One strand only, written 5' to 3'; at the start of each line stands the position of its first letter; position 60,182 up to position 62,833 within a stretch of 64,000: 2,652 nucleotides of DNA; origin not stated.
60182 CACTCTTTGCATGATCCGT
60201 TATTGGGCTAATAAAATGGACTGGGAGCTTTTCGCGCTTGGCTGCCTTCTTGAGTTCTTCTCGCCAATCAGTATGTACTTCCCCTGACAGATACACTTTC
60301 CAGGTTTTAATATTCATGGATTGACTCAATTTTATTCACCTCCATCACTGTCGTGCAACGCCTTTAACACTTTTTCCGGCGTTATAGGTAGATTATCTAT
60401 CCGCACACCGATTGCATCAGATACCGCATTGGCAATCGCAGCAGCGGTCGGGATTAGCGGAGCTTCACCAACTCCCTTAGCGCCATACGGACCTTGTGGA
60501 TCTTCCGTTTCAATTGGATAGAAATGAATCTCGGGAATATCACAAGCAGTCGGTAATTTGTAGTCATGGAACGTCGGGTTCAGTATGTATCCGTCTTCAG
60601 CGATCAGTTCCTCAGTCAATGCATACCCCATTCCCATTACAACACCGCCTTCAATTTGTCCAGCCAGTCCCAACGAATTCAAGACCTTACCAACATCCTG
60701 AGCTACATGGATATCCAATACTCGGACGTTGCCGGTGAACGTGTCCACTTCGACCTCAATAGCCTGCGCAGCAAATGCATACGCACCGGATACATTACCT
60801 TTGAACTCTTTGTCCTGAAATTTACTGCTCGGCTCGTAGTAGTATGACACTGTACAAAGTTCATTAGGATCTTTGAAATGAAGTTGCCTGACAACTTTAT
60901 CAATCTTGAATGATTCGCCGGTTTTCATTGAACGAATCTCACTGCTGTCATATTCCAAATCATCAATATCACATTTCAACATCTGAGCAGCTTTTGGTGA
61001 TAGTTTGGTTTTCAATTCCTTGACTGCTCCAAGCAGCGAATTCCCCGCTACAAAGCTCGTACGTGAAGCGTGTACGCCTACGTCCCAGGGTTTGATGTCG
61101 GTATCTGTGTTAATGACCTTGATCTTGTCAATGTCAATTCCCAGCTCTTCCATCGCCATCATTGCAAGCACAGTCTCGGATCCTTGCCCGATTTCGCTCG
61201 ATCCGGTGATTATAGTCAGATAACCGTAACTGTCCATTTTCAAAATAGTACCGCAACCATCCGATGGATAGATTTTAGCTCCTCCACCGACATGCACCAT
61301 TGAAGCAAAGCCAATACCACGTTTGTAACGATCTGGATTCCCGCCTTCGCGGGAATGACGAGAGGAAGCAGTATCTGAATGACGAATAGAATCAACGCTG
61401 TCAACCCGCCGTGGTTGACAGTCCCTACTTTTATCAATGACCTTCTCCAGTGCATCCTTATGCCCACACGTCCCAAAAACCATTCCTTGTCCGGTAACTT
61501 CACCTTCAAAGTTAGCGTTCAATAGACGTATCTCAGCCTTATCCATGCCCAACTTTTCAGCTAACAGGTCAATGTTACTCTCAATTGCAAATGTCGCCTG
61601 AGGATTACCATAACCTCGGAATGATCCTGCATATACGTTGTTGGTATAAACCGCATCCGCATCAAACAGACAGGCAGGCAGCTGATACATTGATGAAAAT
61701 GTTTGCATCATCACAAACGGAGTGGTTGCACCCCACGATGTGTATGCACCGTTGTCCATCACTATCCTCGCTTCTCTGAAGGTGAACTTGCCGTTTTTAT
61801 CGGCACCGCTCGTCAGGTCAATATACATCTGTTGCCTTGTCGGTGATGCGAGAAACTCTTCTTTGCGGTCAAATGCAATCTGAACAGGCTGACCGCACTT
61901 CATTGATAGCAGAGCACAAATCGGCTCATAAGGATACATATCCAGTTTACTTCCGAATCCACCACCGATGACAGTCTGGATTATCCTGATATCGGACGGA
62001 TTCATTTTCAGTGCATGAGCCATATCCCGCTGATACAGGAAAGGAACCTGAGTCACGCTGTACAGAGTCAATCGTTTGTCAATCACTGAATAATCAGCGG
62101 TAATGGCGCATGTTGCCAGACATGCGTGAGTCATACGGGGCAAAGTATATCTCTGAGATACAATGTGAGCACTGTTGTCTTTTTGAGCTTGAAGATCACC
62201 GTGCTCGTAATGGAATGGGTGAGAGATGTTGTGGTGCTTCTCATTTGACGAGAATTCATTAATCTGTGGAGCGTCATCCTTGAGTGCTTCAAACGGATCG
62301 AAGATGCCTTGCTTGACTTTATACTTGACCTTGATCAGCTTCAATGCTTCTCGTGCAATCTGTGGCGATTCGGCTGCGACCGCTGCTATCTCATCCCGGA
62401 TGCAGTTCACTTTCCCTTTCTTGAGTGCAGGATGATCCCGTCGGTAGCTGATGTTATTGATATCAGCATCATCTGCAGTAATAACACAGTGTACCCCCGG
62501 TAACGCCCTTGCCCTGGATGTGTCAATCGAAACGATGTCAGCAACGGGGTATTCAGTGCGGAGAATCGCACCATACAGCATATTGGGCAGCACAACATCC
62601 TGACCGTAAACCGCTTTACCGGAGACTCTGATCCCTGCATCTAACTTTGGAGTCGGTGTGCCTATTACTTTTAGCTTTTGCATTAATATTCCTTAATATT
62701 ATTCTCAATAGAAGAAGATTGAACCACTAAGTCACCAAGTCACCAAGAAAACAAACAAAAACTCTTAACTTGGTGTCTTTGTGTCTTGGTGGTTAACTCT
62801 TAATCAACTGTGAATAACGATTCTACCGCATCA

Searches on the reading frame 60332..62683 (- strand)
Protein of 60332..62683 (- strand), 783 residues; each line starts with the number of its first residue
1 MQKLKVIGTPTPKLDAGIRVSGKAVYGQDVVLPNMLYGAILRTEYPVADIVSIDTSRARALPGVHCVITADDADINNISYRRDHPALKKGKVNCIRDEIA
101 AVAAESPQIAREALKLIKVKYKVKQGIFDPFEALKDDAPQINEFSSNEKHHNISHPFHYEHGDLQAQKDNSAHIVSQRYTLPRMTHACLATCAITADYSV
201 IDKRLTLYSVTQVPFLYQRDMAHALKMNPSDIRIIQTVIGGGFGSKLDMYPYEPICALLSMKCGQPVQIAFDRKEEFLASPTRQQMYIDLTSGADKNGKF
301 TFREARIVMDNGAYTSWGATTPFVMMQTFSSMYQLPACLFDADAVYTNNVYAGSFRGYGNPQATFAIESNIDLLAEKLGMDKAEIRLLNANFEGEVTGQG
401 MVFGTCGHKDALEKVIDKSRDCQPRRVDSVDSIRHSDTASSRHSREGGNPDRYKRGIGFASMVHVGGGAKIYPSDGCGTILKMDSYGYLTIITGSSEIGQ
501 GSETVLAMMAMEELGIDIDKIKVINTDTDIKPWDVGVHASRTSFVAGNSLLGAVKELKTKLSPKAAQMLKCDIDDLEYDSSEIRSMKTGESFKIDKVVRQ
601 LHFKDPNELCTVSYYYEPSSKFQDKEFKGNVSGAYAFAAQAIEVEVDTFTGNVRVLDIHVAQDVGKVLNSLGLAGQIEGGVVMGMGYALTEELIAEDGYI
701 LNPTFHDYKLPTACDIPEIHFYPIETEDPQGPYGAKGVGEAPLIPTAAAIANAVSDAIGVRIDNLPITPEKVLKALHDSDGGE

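Call 35: find_encoding_contigs(protein=window:60332-62683:-, flank=10000, max_places=1)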
Protein window:60332-62683:- (783 aa): 15 contigs read that carry it; 1 place shown.
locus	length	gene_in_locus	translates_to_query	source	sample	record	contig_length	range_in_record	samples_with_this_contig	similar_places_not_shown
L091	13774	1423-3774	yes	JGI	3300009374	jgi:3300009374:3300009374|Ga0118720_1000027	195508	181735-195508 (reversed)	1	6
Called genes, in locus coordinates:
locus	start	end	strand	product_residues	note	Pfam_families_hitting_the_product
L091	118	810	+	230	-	PF11185:DUF2971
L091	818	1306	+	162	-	PF01799:Fer2_2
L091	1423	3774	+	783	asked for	PF01315:Ald_Xan_dh_C, PF02738:MoCoBD_1, PF20256:MoCoBD_2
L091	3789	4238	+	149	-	PF11071:Nuc_deoxyri_tr3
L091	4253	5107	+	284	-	PF00941:FAD_binding_5, PF03450:CO_deh_flav_C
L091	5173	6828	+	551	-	PF27054:Beta_methylindole_red_C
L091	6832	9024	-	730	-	PF16820:PKD_3 (faint), PF00801:PKD (faint), PF18911:PKD_4 (faint), PF18962:Por_Secre_tail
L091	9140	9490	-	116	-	-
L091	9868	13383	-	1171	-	PF19190:BACON_2 (faint), PF13620:CarboxypepD_reg, PF13715:CarbopepD_reg_2 (weak), PF18962:Por_Secre_tail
